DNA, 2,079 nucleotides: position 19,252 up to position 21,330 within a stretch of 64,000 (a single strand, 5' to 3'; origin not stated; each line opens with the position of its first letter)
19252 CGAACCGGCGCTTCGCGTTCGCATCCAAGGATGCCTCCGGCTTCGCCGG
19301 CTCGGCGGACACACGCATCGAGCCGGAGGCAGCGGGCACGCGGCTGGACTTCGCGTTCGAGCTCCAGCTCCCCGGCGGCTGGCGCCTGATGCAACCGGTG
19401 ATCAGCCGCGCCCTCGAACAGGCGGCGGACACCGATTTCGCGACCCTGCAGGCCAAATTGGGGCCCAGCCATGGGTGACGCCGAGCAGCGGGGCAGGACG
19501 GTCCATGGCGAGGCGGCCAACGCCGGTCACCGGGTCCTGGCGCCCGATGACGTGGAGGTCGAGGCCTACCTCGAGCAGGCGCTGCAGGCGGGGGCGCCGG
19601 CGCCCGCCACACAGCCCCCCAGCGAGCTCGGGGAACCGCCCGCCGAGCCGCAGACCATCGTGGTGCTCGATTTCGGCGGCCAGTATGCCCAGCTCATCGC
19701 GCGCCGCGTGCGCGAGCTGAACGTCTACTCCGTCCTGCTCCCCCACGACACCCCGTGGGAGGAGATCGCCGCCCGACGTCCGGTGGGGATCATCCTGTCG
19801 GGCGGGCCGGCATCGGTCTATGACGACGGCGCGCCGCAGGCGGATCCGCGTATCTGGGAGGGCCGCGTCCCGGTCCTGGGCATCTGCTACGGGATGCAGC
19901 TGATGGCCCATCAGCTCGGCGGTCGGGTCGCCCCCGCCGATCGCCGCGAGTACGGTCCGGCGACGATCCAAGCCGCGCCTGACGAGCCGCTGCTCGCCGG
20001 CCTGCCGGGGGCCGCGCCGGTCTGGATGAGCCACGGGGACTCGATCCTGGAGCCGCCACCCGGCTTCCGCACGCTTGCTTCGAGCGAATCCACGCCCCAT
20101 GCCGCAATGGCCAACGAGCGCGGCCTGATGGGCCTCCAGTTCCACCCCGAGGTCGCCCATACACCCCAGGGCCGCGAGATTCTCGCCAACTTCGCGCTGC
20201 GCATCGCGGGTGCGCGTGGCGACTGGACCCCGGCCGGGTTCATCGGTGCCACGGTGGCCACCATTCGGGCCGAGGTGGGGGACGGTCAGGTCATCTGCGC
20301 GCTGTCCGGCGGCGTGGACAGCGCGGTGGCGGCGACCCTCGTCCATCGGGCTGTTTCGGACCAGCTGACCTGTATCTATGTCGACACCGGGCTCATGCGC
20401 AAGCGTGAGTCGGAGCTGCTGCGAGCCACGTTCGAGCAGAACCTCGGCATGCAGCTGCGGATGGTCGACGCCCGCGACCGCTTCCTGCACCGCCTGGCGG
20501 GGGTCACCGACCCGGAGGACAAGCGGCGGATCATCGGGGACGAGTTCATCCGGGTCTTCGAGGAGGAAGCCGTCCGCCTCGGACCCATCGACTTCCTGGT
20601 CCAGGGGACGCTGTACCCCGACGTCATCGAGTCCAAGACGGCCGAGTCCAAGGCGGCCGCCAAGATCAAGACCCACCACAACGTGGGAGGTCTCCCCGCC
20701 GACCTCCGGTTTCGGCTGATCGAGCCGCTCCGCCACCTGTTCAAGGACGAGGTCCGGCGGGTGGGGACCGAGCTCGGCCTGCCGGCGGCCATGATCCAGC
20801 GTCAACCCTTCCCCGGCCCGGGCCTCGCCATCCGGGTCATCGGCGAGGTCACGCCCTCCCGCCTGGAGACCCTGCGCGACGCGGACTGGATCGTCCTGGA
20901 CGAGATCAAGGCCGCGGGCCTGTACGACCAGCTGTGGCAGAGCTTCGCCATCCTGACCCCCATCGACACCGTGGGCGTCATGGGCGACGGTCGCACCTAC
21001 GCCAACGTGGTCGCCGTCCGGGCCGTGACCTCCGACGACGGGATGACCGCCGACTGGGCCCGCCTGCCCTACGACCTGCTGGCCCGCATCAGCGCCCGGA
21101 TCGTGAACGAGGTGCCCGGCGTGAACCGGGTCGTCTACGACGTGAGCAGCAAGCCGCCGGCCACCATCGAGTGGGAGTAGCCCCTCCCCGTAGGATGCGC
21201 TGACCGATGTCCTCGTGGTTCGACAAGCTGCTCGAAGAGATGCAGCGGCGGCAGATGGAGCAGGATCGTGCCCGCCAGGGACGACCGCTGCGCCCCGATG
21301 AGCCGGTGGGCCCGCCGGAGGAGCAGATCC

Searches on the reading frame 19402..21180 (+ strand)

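Call 16: search_protein_families(library=pfam, proteins=[window:19402-21180:+], max_evalue=0.001)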
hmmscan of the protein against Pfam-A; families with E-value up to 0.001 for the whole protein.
window:19402-21180:+ (592 aa): 5 families
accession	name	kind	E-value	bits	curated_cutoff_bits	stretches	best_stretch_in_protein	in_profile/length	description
PF00958.27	GMP_synt_C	-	6.2e-45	151.6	27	1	500-591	1-92/92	GMP synthase C terminal domain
PF00117.34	GATase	-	8.1e-43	146.7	22.8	1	87-267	1-189/190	Glutamine amidotransferase class-I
PF02540.23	NAD_synthase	-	3.3e-08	33.4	21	1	292-359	16-83/242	NAD synthase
PF07722.19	Peptidase_C26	-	1.3e-06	28.8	20.5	1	153-250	103-219/219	Peptidase C26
PF03054.22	tRNA_Me_trans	-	1.3e-05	25.4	20.6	1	296-343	2-48/202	tRNA methyl transferase HUP domain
